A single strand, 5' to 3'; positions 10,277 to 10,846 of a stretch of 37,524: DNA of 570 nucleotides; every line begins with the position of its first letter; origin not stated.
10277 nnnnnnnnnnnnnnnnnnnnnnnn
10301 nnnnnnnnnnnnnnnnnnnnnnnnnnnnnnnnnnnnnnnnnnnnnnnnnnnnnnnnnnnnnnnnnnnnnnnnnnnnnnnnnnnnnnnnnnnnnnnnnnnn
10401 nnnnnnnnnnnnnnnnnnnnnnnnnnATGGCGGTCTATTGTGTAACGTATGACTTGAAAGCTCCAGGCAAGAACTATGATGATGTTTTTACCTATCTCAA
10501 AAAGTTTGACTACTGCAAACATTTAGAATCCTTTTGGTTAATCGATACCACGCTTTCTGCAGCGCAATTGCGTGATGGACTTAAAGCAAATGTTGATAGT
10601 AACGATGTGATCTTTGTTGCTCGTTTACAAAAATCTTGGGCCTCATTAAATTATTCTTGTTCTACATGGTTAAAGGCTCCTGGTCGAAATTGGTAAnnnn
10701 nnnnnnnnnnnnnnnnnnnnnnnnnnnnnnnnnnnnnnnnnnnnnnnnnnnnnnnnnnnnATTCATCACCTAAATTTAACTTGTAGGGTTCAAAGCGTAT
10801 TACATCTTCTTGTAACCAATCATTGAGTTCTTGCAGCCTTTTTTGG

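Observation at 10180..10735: Uncharacterised two-gene cassette (Cys-rich zinc ribbon + 89-aa protein) between the cos-like site and portal gene Q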

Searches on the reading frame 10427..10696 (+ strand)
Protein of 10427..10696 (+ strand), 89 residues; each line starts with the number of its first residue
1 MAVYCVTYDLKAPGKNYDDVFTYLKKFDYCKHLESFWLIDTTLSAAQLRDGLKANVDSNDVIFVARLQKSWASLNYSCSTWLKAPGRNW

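Call 3: search_protein_families(library=pfam, proteins=[window:10427-10696:+], max_evalue=1)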
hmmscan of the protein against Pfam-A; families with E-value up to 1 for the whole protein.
window:10427-10696:+ (89 aa): 3 families
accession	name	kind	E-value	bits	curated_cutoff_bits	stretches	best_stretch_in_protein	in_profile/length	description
PF09827.14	CRISPR_Cas2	-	0.002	18.7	23.8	1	4-71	3-70/74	CRISPR associated protein Cas2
PF07588.17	DUF1554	-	0.065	13.5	27.5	1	15-83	57-121/136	Protein of unknown function (DUF1554)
PF15300.11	INT_SG_DDX_CT_C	-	0.16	12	27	1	6-26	10-30/63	INTS6/SAGE1/DDX26B/CT45 C-terminus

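Call 4: search_protein_families(library=padloc, proteins=[window:10427-10696:+], max_evalue=1)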
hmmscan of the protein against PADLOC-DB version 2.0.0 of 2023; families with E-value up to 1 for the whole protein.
window:10427-10696:+ (89 aa): 2 families
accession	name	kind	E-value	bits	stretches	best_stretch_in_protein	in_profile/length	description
PDLC02078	Cas2b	-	0.00096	17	1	3-72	4-72/94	-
PDLC01443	Cas2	-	0.015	13.8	1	4-72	3-69/86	"CAS-I,CAS-II,CAS-III,CAS-IV,CAS-V,CAS-VI; acquisition_2"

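Call 5: search_protein_families(library=phrogs, proteins=[window:10427-10696:+], max_evalue=1)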
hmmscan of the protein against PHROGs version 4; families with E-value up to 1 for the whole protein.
window:10427-10696:+ (89 aa): 1 family
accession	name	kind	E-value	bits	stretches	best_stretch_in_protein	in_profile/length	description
phrog_1090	-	unknown function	5.1e-30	104.6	1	1-82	1-82/90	-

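Call 6: search_protein_families(library=ncbifam, proteins=[window:10427-10696:+], max_evalue=1)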
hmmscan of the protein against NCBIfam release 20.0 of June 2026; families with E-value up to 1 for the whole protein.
window:10427-10696:+ (89 aa): 0 families

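Call 12: find_homologous_proteins(query=window:10427-10693:+)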
Query window:10427-10693:+ (89 aa): 34 proteins with E <= 0.001 among 34 candidates.
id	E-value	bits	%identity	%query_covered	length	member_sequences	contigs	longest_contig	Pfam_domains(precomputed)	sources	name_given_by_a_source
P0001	4.1e-49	182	89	100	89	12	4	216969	-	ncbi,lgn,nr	ncbi:TPA: hypothetical protein MI614_11670 [Klebsiella pneumoniae]|nr:hypothetical protein [Klebsiel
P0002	1.7e-45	171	81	100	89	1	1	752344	-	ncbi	ncbi:hypothetical protein ACX5DZ_000817 [Enterobacter hormaechei]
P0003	9.2e-43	162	76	100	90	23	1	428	-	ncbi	ncbi:hypothetical protein ACHWGW_33925, partial [Klebsiella pneumoniae]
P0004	7.8e-41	156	77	94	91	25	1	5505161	-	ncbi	-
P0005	2.3e-39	151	70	100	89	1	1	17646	-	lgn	-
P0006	5.4e-38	147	72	100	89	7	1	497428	-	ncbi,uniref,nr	ncbi:hypothetical protein [Pseudomonas abyssi]|uniref:hypothetical protein n=1 Tax=Pseudomonas abyss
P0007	3.4e-35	138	67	100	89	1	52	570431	-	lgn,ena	-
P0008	2.1e-34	135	69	100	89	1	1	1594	-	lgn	-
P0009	2.2e-34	135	69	100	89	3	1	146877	-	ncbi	ncbi:hypothetical protein ACJRW5_20445 [Pseudomonas sp. SH1-B]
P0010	5.0e-34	134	66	100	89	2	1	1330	-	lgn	-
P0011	7.6e-34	133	63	100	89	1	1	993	-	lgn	-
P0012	1.7e-32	129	66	100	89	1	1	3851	-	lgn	-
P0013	1.8e-32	129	63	100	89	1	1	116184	-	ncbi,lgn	ncbi:hypothetical protein [Porticoccus sp.]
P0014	3.4e-32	128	64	100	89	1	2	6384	-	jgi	jgi:hypothetical protein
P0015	6.2e-32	127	66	100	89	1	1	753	-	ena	-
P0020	1.8e-29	119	62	100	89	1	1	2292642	-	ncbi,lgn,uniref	ncbi:hypothetical protein [Vibrio harveyi]|uniref:hypothetical protein n=1 Tax=Vibrio harveyi TaxID=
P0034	4.1e-17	80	49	92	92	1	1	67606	-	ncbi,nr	ncbi:hypothetical protein BVU76_21695 [Mycolicibacterium porcinum]|nr:hypothetical protein BVU76_216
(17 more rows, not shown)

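Call 17: find_encoding_contigs(protein=P0006, flank=5000, max_places=3)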
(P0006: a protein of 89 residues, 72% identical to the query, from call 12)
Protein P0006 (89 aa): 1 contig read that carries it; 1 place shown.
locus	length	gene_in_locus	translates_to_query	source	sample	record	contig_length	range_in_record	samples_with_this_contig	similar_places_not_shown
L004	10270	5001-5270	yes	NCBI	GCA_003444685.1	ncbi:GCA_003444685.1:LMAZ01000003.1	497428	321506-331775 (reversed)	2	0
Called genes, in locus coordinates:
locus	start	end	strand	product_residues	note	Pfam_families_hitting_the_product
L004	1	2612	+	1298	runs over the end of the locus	PF18076:FGAR-AT_N, PF18072:FGAR-AT_linker, PF02769:AIRS_C, PF22689:FGAR-AT_PurM_N-like, PF02769:AIRS_C, PF13507:GATase_5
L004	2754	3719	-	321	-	PF13495:Phage_int_SAM_4, PF00589:Phage_integrase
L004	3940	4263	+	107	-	-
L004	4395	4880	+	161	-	-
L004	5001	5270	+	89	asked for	-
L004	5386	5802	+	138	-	PF24716:WapI (weak)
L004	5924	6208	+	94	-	-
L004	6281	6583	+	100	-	PF18287:Hfx_Cass5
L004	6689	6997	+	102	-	-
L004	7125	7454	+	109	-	-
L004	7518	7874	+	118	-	PF24719:Imm33-like (weak), PF09951:Imm33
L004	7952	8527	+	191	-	-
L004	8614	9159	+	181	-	-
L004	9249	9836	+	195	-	-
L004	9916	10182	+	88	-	-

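Call 18: find_encoding_contigs(protein=P0020, flank=5000, max_places=3)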
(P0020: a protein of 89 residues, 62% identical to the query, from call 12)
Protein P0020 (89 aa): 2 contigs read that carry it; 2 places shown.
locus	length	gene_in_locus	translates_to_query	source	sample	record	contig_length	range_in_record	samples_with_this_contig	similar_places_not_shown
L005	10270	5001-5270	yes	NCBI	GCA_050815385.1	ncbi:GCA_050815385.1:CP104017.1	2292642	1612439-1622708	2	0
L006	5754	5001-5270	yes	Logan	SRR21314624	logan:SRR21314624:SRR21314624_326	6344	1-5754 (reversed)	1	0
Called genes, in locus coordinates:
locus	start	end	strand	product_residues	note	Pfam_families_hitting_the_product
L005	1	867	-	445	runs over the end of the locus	PF14072:DndB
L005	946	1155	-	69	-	-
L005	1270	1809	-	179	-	-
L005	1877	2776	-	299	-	PF08401:ArdcN, PF18818:MPTase-PolyVal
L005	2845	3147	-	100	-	-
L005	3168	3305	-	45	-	-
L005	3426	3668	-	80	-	-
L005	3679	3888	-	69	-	-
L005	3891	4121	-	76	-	-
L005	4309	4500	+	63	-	-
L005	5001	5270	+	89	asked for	-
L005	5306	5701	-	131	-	-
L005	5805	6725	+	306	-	PF13737:DDE_Tnp_1_5, PF01609:DDE_Tnp_1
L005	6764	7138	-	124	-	-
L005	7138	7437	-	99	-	-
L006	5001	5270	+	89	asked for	-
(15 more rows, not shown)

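Call 22: find_encoding_contigs(protein=P0034, flank=5000, max_places=2)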
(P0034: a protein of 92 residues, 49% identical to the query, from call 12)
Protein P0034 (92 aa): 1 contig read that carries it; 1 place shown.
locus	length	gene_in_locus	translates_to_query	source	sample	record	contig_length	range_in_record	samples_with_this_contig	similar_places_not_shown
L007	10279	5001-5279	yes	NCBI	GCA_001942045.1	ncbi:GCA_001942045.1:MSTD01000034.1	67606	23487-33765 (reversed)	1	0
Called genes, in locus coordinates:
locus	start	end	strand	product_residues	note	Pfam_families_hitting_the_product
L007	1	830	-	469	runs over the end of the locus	PF06863:DUF1254, PF06742:DUF1214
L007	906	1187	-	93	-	-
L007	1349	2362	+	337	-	PF12625:Arabinose_bd, PF00165:HTH_AraC (faint), PF12833:HTH_18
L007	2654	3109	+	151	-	-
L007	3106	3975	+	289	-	PF00589:Phage_integrase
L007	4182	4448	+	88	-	-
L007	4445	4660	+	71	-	-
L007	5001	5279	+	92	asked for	-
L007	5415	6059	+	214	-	-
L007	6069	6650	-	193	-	PF01739:CheR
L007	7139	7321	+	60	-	-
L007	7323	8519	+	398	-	PF00589:Phage_integrase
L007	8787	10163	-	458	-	PF13520:AA_permease_2, PF00324:AA_permease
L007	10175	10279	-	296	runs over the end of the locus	PF00795:CN_hydrolase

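Call 23: find_encoding_contigs(protein=P0007, flank=5000, max_places=4)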
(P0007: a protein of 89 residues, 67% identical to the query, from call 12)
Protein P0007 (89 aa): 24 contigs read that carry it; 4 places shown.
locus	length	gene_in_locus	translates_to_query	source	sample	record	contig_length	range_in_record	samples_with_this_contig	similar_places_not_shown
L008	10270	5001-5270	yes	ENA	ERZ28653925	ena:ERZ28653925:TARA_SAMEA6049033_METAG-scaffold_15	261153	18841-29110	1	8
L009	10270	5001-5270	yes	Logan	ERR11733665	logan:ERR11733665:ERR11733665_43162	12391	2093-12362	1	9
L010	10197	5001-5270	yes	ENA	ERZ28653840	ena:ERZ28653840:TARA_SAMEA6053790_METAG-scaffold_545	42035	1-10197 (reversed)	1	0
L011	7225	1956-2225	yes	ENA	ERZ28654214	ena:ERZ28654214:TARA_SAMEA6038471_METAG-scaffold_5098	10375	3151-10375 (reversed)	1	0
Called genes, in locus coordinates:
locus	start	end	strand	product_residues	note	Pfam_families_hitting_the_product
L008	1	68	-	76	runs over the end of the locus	-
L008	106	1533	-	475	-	PF13289:SIR2_2, PF18185:STALD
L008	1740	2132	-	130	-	-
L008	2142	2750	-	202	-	PF08937:ThsB_TIR, PF13676:TIR_2 (faint)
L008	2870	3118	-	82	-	-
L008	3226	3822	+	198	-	-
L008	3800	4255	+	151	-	PF14113:Tae4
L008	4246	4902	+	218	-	-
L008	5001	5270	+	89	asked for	-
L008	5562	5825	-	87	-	-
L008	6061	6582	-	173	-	PF03350:UPF0114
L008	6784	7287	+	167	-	PF00300:His_Phos_1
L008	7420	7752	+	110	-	PF02617:ClpS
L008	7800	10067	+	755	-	PF02861:Clp_N, PF13191:AAA_16 (weak), PF00004:AAA, PF17871:AAA_lid_9, PF00004:AAA, PF07724:AAA_2, PF07728:AAA_5, PF10431:ClpB_D2-small, +8 more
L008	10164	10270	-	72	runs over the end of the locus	-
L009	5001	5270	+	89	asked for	-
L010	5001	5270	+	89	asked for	-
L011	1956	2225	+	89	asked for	-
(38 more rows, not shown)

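Call 24: predict_structure(alignment_id=A1)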
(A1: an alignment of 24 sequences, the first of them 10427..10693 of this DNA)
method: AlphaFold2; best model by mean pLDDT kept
length: 89 residues; sequences in the alignment: 24
mean_pLDDT: 89.5   pTM: 0.77
mean pLDDT of the five models: 89.5, 88.8, 86.4, 75.0, 73.7
residues with pLDDT >= 90: 50; 70-90: 38; 50-70: 1; < 50: 0
segments of 3 or more residues with pLDDT < 50: none
pLDDT, mean of each block of 10 residues (from residue 1): 92 85 92 90 95 90 91 89 81
secondary structure, 60 per line:
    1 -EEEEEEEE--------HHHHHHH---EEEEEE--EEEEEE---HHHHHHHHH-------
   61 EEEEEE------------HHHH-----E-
elements in order: E2-9 H18-24 E28-33 E36-41 H45-53 E61-66 H79-82

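Call 27: fold_search(model_id=the predicted structure, library=pdb)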
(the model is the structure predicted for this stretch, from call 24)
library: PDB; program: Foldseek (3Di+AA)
matches with E <= 10: 962; with E <= 0.001: 0
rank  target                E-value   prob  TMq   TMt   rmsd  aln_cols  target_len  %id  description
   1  5g4d                  2.0e-03  1.00  0.62  0.69   2.6        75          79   17  Crystal structure of the Cas2 in T.onnurineus (released 2016-07-27)
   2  3exc                  2.2e-03  1.00  0.60  0.67   4.2        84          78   20  Structure of the RNA'se SSO8090 from Sulfolobus solfataricus (released 2008-11-11)
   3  2i0x                  3.0e-03  1.00  0.61  0.64   3.0        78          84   19  Hypothetical protein PF1117 from Pyrococcus furiosus (released 2006-10-10)
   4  1zpw                  3.5e-03  1.00  0.66  0.70   2.5        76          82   16  Crystal structure of a hypothetical protein TT1823 from Thermus thermophilus (released 2005-11-18)
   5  4es1                  3.5e-03  1.00  0.62  0.59   2.9        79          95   16  Double-stranded Endonuclease Activity in B. halodurans Clustered Regularly Interspaced Short Palindromic Repeats (CRISPR (released 2012-08-22)
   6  4es3                  4.0e-03  1.00  0.61  0.64   3.3        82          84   18  Double-stranded Endonuclease Activity in B. halodurans Clustered Regularly Interspaced Short Palindromic Repeats (CRISPR (released 2012-08-22)
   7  4es2                  6.3e-03  1.00  0.60  0.63   4.1        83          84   17  Double-stranded Endonuclease Activity in B. halodurans Clustered Regularly Interspaced Short Palindromic Repeats (CRISPR (released 2012-08-22)
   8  2ivy                  6.3e-03  1.00  0.55  0.56   3.7        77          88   18  Crystal structure of hypothetical protein sso1404 from Sulfolobus solfataricus P2 (released 2006-06-28)
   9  8d3l_E                6.7e-03  1.00  0.56  0.52   2.9        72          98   15  Type I-C Cas4-Cas1-Cas2 complex bound to a PAM/PAM prespacer (released 2022-11-02)
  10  5h1o_B                6.7e-03  1.00  0.57  0.60   4.7        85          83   20  CRISPR-associated protein (released 2017-10-18)
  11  5h1o_A                9.4e-03  1.00  0.57  0.58   4.7        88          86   19  CRISPR-associated protein (released 2017-10-18)
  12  2eky_D                1.0e-02  0.98  0.48  0.45   5.4        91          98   11  Crystal Structure of hypothetical protein MJ1052 from Methanocaldococcus jannaschii (Form 1) (released 2007-10-02)
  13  7mid_D                1.1e-02  1.00  0.66  0.65   2.8        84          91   14  Sub-complex of Cas4-Cas1-Cas2 bound PAM containing DNA (released 2021-11-17)
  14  7mi4_E                1.1e-02  1.00  0.66  0.63   2.8        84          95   14  Symmetrical PAM-PAM prespacer bound Cas4/Cas1/Cas2 complex (released 2021-11-17)
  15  8d3p_E                1.3e-02  1.00  0.59  0.53   2.5        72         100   18  Type I-C Cas4-Cas1-Cas2 complex bound to half-site integration intermediate (HSI) (released 2022-11-02)
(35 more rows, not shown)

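Call 28: search_solved_structures(query=A1, max_evalue=10, show_alignments=2)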
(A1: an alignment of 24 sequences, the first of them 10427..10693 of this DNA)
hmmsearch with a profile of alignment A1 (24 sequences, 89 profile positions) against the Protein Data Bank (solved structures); distinct sequences matched with E-value up to 10: 4.
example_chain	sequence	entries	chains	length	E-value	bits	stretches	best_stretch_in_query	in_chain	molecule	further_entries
7bv7_C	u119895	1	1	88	0.2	15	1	9-51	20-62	Integrator complex subunit 6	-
5ofk_A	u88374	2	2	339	0.96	12.8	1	10-39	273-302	Glycoside hydrolase family 48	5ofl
5ofj_A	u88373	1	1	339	0.97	12.8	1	10-39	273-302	Glycoside hydrolase family 48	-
7nhl_0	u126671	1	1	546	1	12.8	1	23-66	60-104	Lincosamide-streptogramin A resistance protein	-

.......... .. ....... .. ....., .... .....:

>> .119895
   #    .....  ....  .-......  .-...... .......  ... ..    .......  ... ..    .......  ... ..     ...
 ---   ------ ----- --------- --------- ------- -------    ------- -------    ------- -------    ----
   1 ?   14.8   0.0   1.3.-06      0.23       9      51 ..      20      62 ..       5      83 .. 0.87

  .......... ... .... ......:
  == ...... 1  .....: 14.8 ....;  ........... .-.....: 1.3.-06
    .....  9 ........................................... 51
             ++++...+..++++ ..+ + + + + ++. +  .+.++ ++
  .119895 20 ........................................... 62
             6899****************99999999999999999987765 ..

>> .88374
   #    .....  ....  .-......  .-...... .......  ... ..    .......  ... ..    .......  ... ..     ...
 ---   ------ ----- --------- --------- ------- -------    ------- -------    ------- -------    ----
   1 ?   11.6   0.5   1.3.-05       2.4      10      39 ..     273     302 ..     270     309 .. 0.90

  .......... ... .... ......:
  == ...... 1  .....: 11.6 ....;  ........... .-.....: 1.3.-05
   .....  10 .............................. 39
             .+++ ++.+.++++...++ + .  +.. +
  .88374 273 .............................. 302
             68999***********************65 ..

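Call 48: search_protein_representatives(alignment_id=A1)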
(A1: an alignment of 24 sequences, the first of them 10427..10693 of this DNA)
Query: 24 sequences, 89 profile positions. Proteins with E-value up to 0.001 (for the whole library): 3742; up to 1e-10: 1033; up to 1e-30: 5. The best 150 are listed.
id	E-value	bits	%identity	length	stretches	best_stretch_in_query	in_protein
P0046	7.4e-36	138.3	-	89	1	1-89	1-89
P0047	1.0e-33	131.4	-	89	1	1-89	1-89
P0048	2.5e-33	130.2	-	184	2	4-80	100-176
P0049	6.6e-33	128.8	-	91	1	1-89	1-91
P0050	2.9e-31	123.5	-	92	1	1-88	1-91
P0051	1.3e-30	121.4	-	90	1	1-88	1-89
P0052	7.8e-30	119.0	-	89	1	1-89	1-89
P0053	7.0e-28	112.7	-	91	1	1-89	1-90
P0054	7.4e-28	112.6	-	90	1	1-89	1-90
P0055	1.2e-27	111.9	-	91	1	1-89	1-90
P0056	1.7e-27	111.5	-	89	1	1-89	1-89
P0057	8.0e-27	109.3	-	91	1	1-89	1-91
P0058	3.3e-26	107.3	-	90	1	1-89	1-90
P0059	5.4e-26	106.6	-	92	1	1-89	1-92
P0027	8.8e-26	106.0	-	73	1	1-58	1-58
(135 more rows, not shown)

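Call 50: search_protein_families(library=pfam, alignment_id=A4, max_evalue=0.01)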
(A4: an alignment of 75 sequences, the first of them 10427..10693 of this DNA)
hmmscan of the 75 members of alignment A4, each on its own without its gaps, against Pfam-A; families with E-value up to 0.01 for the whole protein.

A. member 1, window:10427-10693:+ (89 aa): 1 family
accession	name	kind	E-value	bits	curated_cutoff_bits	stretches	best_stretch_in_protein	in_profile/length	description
PF09827.14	CRISPR_Cas2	-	0.002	18.7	23.8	1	4-71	3-70/74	CRISPR associated protein Cas2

B. families by the number of members that match (of 75 scanned): 4 families
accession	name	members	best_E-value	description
PF09827.14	CRISPR_Cas2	33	3.3e-09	CRISPR associated protein Cas2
PF06989.17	BAALC_N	1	0.00029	BAALC N-terminus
PF13024.11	DUF3884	1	0.0062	Protein of unknown function (DUF3884)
PF15300.11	INT_SG_DDX_CT_C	1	0.0096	INTS6/SAGE1/DDX26B/CT45 C-terminus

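Call 51: search_solved_structures(query=A4, max_evalue=10, show_alignments=3)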
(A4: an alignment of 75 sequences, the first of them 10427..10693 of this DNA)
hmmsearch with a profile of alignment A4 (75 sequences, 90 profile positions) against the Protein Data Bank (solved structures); distinct sequences matched with E-value up to 10: 0.

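Call 57: search_dna_similar(query=window:10427-10693:+, collection=phages, mode=protein, max_rows=40, max_evalue=0.001)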
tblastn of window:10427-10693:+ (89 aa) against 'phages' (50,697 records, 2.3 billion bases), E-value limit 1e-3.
Records with a match: 50; places in all: 50; records where one place covers at least 80% of the query: 38.
Best place of each record, by identity: 60-80% 4; <60% 46.
By first word of the organism name: Staphylococcus 30; Enterococcus 10; Klebsiella 4; Mannheimia 2; Bacillus 2; Lactococcus 1; Pasteurella 1.
By host as written in the record: Staphylococcus pseudintermedius 11; Enterococcus faecalis 10; Staphylococcus sp. 7; Staphylococcus pseudintermedius E140 5; Klebsiella pneumoniae ST437-OXA245 2; Mannheimia haemolytica 587A serotype A2 2; - 2; Staphylococcus pseudintermedius strain E045 2; and 7 more.
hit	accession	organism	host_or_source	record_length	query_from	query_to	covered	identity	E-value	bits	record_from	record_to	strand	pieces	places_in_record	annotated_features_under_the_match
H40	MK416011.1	Klebsiella phage ST437-OXA245phi4.1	Klebsiella pneumoniae ST437-OXA245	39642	1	89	100%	76.4%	1e-42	152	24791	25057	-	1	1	SinR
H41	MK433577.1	Klebsiella phage ST512-KPC3phi13.6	Klebsiella pneumoniae ST512-KPC3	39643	1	89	100%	76.4%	1e-42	152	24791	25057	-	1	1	CRISPR-associated endoribonuclease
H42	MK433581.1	Klebsiella phage ST258-KPC3phi16.1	Klebsiella pneumoniae ST258-KPC3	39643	1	89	100%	76.4%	1e-42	152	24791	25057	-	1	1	hypothetical protein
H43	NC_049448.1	Klebsiella phage ST437-OXA245phi4.1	Klebsiella pneumoniae ST437-OXA245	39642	1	89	100%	76.4%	1e-42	152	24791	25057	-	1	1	SinR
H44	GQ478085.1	Enterococcus phage phiFL2B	Enterococcus faecalis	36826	1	89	100%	43.5%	9e-19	84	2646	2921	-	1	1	gp05: conserved hypothetical protein | gp04: conserved hypothetical protein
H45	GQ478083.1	Enterococcus phage phiFL1C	Enterococcus faecalis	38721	1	89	100%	43.5%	9e-19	84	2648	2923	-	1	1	gp05: conserved hypothetical protein | gp04: conserved hypothetical protein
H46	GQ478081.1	Enterococcus phage phiFL1A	Enterococcus faecalis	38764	1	89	100%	43.5%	9e-19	84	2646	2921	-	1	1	gp05: conserved hypothetical protein | gp04: conserved hypothetical protein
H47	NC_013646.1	Enterococcus phage phiFL1A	Enterococcus faecalis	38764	1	89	100%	43.5%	9e-19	84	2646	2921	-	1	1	gp05: hypothetical protein | gp04: hypothetical protein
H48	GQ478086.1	Enterococcus phage phiFL3A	Enterococcus faecalis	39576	1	89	100%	43.5%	9e-19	84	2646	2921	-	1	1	gp05: conserved hypothetical protein | gp04: conserved hypothetical protein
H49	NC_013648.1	Enterococcus phage phiFL3A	Enterococcus faecalis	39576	1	89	100%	43.5%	9e-19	84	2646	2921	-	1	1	gp05: hypothetical protein | gp04: hypothetical protein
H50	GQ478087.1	Enterococcus phage phiFL3B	Enterococcus faecalis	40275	1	89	100%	43.5%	9e-19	84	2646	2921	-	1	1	gp05: conserved hypothetical protein | gp04: conserved hypothetical protein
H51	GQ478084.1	Enterococcus phage phiFL2A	Enterococcus faecalis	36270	11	89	89%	40.2%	7e-13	67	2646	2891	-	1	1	gp04: conserved hypothetical protein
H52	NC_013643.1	Enterococcus phage phiFL2A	Enterococcus faecalis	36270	11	89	89%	40.2%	7e-13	67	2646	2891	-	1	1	gp04: hypothetical protein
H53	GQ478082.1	Enterococcus phage phiFL1B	Enterococcus faecalis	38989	11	89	89%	40.2%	7e-13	67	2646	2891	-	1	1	gp05: hypothetical protein | gp04: conserved hypothetical protein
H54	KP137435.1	Mannheimia phage vB_MhS_587AP2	Mannheimia haemolytica 587A serotype A2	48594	1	89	100%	30.8%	5e-6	48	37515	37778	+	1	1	hypothetical protein (x2)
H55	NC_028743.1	Mannheimia phage vB_MhS_587AP2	Mannheimia haemolytica 587A serotype A2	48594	1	89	100%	30.8%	5e-6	48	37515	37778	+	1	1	hypothetical protein (x2)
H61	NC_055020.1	Staphylococcus phage SN8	Staphylococcus pseudintermedius E140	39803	1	80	90%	32.1%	5e-5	45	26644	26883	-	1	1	CRISPR-associated endonuclease Cas2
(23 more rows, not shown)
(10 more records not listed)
